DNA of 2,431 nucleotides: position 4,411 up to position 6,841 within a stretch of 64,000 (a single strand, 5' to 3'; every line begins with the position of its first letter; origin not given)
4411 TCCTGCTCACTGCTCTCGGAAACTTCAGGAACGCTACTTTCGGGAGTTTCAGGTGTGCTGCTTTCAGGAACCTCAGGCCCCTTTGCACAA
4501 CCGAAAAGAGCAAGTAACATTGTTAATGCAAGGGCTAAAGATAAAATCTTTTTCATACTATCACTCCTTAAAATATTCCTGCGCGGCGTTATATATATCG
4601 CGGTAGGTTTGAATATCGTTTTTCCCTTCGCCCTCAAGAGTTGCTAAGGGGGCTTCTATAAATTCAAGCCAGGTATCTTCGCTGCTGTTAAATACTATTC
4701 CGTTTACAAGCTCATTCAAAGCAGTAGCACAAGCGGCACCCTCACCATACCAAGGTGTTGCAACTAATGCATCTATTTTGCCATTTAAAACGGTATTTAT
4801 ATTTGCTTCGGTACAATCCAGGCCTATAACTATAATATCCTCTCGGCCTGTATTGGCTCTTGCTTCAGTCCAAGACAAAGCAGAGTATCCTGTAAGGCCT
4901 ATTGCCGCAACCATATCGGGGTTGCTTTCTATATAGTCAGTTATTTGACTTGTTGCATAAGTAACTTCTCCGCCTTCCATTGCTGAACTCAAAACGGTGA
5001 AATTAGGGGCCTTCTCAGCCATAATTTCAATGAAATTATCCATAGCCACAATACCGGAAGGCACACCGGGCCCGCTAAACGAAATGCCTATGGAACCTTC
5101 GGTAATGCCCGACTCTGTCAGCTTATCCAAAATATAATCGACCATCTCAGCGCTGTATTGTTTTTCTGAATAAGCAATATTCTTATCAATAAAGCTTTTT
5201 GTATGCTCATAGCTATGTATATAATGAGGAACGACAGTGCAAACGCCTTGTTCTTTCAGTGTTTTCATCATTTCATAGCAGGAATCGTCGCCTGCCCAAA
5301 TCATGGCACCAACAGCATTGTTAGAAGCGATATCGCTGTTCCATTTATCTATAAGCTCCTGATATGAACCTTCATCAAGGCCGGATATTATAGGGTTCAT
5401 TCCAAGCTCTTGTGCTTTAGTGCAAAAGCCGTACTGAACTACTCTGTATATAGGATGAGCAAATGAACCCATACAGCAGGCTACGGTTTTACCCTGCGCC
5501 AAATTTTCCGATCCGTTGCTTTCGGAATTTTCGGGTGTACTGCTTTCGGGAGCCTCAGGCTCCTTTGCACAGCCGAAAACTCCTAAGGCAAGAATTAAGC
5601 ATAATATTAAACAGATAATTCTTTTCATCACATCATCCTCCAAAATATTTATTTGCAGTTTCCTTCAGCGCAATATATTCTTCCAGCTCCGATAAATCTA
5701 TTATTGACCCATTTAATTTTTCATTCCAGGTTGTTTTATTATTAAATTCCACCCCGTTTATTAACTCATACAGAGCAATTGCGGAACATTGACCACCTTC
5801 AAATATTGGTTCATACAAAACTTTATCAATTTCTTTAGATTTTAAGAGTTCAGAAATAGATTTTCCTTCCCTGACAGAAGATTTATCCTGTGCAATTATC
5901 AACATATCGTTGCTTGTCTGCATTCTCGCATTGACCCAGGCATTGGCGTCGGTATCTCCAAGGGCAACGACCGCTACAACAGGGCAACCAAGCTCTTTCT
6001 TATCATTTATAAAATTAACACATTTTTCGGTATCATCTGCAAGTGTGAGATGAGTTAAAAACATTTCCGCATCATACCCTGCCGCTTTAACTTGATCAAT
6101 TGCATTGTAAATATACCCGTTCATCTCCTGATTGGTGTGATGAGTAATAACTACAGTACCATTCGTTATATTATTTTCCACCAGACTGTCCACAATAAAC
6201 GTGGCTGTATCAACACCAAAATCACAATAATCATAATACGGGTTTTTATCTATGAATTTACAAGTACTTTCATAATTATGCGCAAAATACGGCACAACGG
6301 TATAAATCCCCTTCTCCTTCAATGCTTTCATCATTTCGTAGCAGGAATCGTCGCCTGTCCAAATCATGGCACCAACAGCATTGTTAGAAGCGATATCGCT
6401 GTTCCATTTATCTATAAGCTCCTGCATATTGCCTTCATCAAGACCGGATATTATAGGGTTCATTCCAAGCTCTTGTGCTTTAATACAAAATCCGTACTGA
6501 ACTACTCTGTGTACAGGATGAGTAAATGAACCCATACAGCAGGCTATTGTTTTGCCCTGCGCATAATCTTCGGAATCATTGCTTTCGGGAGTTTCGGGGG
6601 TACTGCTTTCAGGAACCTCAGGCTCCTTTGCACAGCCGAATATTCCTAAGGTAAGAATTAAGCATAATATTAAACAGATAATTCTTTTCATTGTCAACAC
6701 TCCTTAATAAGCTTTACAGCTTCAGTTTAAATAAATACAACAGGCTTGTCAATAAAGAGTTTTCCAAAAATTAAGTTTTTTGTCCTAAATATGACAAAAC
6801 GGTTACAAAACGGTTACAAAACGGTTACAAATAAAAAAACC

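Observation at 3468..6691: Three tandem orphan lipoprotein binding proteins: shared N-lobe, swapped C-lobes, no transporter genes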

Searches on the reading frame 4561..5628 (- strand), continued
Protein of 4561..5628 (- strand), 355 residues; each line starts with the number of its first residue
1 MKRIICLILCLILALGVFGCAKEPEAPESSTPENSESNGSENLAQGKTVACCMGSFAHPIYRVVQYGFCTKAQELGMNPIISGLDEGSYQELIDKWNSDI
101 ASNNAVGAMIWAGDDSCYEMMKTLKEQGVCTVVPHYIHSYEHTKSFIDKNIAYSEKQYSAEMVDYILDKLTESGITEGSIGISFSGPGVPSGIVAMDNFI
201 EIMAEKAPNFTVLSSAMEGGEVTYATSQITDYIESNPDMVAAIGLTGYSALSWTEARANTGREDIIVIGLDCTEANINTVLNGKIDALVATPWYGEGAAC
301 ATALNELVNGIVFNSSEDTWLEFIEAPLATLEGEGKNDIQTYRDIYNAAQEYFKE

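Call 65: find_encoding_contigs(protein=P0042, flank=8000, max_places=2)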
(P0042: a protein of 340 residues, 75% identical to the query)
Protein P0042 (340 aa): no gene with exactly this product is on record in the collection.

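Call 71: list_cluster_members(proteins=[P0021, P0005, P0017, P0001, P0042])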
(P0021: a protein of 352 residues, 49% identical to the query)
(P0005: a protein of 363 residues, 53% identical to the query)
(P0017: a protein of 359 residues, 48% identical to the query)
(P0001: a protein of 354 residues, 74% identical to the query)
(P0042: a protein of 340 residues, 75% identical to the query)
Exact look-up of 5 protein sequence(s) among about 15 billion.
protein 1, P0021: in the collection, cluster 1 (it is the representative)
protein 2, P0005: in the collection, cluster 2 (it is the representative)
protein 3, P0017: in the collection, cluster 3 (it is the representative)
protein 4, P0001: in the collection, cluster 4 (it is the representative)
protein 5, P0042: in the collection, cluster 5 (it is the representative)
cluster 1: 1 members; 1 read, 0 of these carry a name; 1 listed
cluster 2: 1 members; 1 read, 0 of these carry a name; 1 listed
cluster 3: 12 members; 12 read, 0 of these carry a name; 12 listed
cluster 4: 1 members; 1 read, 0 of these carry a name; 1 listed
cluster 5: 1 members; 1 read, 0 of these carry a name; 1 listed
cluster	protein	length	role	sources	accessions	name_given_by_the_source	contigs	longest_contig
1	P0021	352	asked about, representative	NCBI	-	-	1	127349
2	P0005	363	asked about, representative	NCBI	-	-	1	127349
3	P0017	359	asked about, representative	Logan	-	-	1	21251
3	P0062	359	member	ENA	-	-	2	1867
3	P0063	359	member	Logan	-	-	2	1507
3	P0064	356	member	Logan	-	-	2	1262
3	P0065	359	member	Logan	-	-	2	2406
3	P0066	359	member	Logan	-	-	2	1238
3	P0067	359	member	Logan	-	-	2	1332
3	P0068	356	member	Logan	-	-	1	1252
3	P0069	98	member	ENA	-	-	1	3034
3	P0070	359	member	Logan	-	-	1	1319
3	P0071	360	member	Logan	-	-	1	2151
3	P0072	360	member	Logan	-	-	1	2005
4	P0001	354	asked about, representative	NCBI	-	-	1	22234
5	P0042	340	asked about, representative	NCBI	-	-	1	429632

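Call 72: find_homologous_proteins(query=A2, max_evalue=1e-10)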
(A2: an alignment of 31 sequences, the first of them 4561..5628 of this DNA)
Query A2 (31 sequences) (355 aa, profile of the alignment): 89 proteins with E <= 1e-10 among 8000 candidates.
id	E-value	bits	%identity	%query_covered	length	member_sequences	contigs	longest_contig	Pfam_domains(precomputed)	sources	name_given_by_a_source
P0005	1.7e-164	565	53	100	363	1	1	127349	PF13407.13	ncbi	-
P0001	4.3e-163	561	74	100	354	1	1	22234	PF13407.13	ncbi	-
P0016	2.9e-161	555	49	99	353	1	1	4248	PF13407.13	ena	-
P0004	9.1e-160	550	55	95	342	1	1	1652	PF13407.13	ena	-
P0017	1.7e-159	549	48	94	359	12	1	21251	PF13407.13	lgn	-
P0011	1.8e-159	549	49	91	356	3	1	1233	PF13407.13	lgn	-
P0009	2.3e-159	548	49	100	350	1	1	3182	PF13407.13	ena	-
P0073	2.4e-159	548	50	91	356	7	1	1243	PF13407.13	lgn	-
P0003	1.1e-158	546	56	100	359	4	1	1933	PF13407.13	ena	-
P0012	1.3e-158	546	53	99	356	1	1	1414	PF13407.13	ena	-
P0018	1.8e-158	545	48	100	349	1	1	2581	PF13407.13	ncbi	-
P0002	5.4e-158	544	69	100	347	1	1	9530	PF13407.13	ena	-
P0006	1.0e-156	540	53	100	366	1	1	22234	PF13407.13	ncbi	-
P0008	2.2e-156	538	52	100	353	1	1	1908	PF13407.13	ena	-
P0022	2.8e-156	538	48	99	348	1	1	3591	PF13407.13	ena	-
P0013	7.9e-153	527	48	100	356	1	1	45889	PF13407.13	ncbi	-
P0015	1.0e-151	523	50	100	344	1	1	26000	PF13407.13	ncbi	-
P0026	1.8e-135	470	43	100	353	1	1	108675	PF13407.13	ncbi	-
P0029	1.4e-129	450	38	99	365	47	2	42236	PF13407.13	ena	-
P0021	6.4e-128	445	49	99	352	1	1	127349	-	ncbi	-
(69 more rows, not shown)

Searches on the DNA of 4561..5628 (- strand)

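Call 68: search_rna_families(source=L010, start=8650, end=9300, threshold=evalue, max_evalue=1)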
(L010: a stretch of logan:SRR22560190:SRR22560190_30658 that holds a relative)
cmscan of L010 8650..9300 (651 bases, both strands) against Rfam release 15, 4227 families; matches with E-value up to 1: 1.
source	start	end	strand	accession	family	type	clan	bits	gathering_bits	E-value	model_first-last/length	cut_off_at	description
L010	8703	8782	+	RF04138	mir-9243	Gene; miRNA;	-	22.2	83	0.091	1-86/86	no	mir-9243 microRNA precursor family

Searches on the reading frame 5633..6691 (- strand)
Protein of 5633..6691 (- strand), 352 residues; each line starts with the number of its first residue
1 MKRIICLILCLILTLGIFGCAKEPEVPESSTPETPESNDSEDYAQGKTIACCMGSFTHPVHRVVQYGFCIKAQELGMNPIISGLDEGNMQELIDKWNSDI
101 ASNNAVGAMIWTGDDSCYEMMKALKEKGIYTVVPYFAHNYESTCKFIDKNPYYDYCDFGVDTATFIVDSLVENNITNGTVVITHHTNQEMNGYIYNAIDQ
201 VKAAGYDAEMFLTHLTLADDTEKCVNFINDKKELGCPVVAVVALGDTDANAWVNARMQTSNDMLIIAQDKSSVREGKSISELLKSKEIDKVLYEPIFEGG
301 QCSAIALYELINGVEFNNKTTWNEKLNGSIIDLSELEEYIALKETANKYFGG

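Call 3: search_protein_families(library=pfam, proteins=[window:5633-6691:-], max_evalue=1)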
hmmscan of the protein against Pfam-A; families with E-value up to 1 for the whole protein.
window:5633-6691:- (352 aa): 2 families
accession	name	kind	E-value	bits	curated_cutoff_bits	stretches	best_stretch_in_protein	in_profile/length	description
PF13407.12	Peripla_BP_4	-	0.0022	18.1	35.1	1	45-133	120-211/258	Periplasmic binding protein domain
PF01902.24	Diphthami_syn_2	-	0.14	12.1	23.2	1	107-143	4-40/219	Diphthamide synthase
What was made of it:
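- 5633..6691 (-): P1: lipoprotein substrate-binding protein, 352 aa, C-lobe type A (the most divergent paralog). Pfam Peripla_BP_4 scores only 18 bits, below the 35.1-bit cut-off (call 3).
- On Pfam Peripla_BP_4 / type I periplasmic-binding fold: P1 alone fails at 18.1 bits (call 3), so for P1 this row is not met by sequence.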

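Call 4: search_protein_families(library=ncbifam, proteins=[window:5633-6691:-], max_evalue=1)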
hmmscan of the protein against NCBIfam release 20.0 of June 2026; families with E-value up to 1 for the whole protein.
window:5633-6691:- (352 aa): 2 families
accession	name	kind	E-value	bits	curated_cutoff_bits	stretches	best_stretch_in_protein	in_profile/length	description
NF009385.0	PRK12744.1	equivalog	0.04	13.3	296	1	179-249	33-102/257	SDR family oxidoreductase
TIGR04052.2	MbnP_like_WxW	equivalog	0.089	12.1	140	0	88-126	200-238/257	MbnP family copper-binding protein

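Call 44: predict_structure(alignment_id=A3)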
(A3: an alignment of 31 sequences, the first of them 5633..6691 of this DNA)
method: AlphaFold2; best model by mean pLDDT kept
length: 352 residues; sequences in the alignment: 31
mean_pLDDT: 90.1   pTM: 0.81
mean pLDDT of the five models: 90.1, 89.9, 89.7, 89.5, 88.9
residues with pLDDT >= 90: 276; 70-90: 42; 50-70: 15; < 50: 19
segments of 3 or more residues with pLDDT < 50: 20-38
pLDDT, mean of each block of 10 residues (from residue 1): 81 73 41 47 96 91 96 98 95 98 98 94 98 94 97 93 98 97 76 92 97 88 97 97 92 97 92 80 96 95 98 95 94 92 92 72
secondary structure, 60 per line:
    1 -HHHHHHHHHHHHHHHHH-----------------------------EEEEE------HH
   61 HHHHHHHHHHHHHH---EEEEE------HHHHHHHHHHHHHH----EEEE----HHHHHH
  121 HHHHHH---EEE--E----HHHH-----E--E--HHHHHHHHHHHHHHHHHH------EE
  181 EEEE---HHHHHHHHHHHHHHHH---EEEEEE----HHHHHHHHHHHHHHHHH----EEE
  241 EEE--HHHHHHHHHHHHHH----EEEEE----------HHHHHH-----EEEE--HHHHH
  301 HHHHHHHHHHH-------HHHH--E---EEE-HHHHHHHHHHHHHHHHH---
elements in order: H2-18 E48-52 H59-74 E78-82 H89-102 E107-110 H115-126 E130-132 H140-143 H155-172 E179-184 H188-203 E207-212 H217-233 E238-243 H246-259 E264-268 H279-284 E290-293 H296-311 H319-322 E329-331 H333-349
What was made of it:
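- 5633..6691 (-): AF2 pLDDT is 90.1 with the full PBP-I secondary-structure order (call 44).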

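Call 50: fold_search(model_id=the predicted structure, library=pdb)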
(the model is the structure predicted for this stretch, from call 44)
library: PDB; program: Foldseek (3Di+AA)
matches with E <= 10: 1857; with E <= 0.001: 816
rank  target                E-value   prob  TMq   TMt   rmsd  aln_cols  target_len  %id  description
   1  6gq0                  7.8e-14  1.00  0.60  0.73   4.6       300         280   15  Crystal structure of GanP, a glucose-galactose binding protein from Geobacillus stearothermophilus (released 2019-06-19)
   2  6sw4_B                1.2e-13  1.00  0.67  0.78   3.8       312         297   13  The structure of AraP, an arabinose binding protein from Geobacillus stearothermophilus (released 2020-10-14)
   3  7x0g_A                2.0e-13  1.00  0.63  0.76   4.5       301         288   17  Crystal structure of sugar binding protein CbpA from Clostridium thermocellum (released 2022-09-14)
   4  4ry0                  2.9e-13  1.00  0.59  0.70   4.8       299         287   15  Crystal structure of ribose transporter solute binding protein RHE_PF00037 from Rhizobium etli CFN 42, TARGET EFI-511357 (released 2014-12-24)
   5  7x0g_B                3.0e-13  1.00  0.65  0.78   4.0       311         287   16  Crystal structure of sugar binding protein CbpA from Clostridium thermocellum (released 2022-09-14)
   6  7e7m_A                3.0e-13  1.00  0.58  0.70   4.9       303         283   12  Crystal Structure Analysis of the Streptococcus agalactiae Ribose Binding Protein RbsB (released 2022-03-02)
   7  6gt9_A                3.4e-13  1.00  0.56  0.67   5.4       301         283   15  Crystal structure of GanP, a glucose-galactose binding protein from Geobacillus stearothermophilus, in complex with ga (released 2019-06-26)
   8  4kq9                  4.0e-13  1.00  0.66  0.77   3.9       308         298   15  Crystal structure of periplasmic ribose ABC transporter from Conexibacter woesei DSM 14684 (released 2013-05-29)
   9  4zjp                  4.5e-13  1.00  0.56  0.70   5.1       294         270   13  Structure of an ABC-Transporter Solute Binding Protein (SBP_IPR025997) from Actinobacillus Succinogenes (Asuc_0197, TARG (released 2015-05-20)
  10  2ioy_A                6.7e-13  1.00  0.58  0.72   4.8       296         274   14  Crystal structure of Thermoanaerobacter tengcongensis ribose binding protein (released 2007-03-20)
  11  6guq                  8.4e-13  1.00  0.57  0.69   5.1       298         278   15  Crystal structure of GanP, a glucose-galactose binding protein from Geobacillus stearothermophilus, in complex with gluc (released 2019-07-03)
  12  2h3h_B                1.1e-12  1.00  0.57  0.64   5.7       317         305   18  Crystal structure of the liganded form of Thermotoga maritima glucose binding protein (released 2007-05-22)
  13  6sw4_A                1.1e-12  1.00  0.65  0.77   4.0       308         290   13  The structure of AraP, an arabinose binding protein from Geobacillus stearothermophilus (released 2020-10-14)
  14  2qvc_A                1.8e-12  1.00  0.56  0.63   6.3       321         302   17  Crystal structure of a periplasmic sugar ABC transporter from Thermotoga maritima (released 2007-08-28)
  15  5xss_X                2.0e-12  1.00  0.56  0.69   5.3       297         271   13  XylFII molecule (released 2017-08-02)
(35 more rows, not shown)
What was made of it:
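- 5633..6691 (-): Foldseek top hits are GanP, AraP, CbpA and RbsB over about 300 columns (call 50).
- Checked: Its AlphaFold model (pLDDT 90) nevertheless matches the same solved sugar-binding proteins over about 300 columns (calls 44, 50).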

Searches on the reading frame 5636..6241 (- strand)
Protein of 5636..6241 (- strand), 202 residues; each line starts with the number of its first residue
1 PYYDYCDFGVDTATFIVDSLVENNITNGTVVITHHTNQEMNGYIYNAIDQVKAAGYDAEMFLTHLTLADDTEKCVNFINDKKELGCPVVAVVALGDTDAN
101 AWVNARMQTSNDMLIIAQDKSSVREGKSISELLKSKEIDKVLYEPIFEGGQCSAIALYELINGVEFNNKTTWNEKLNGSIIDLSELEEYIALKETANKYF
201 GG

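Call 53: search_protein_representatives(protein=window:5636-6241:-)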
Query: 202 residues. Proteins with E-value up to 0.001 (for the whole library): 6; up to 1e-10: 1; up to 1e-30: 1. The best 6 are listed.
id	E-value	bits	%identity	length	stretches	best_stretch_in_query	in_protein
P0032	9.7e-37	142.6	86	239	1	1-80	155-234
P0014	1.0e-09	54.4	31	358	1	1-179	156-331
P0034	3.6e-08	49.4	40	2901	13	152-175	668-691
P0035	9.8e-05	38.2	26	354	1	8-180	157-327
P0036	9.2e-04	35.0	24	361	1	6-181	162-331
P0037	9.3e-04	35.0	34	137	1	71-173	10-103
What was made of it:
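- Tried and rejected: It was not: exhaustive phmmer found only 6 weak or family hits (call 53).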
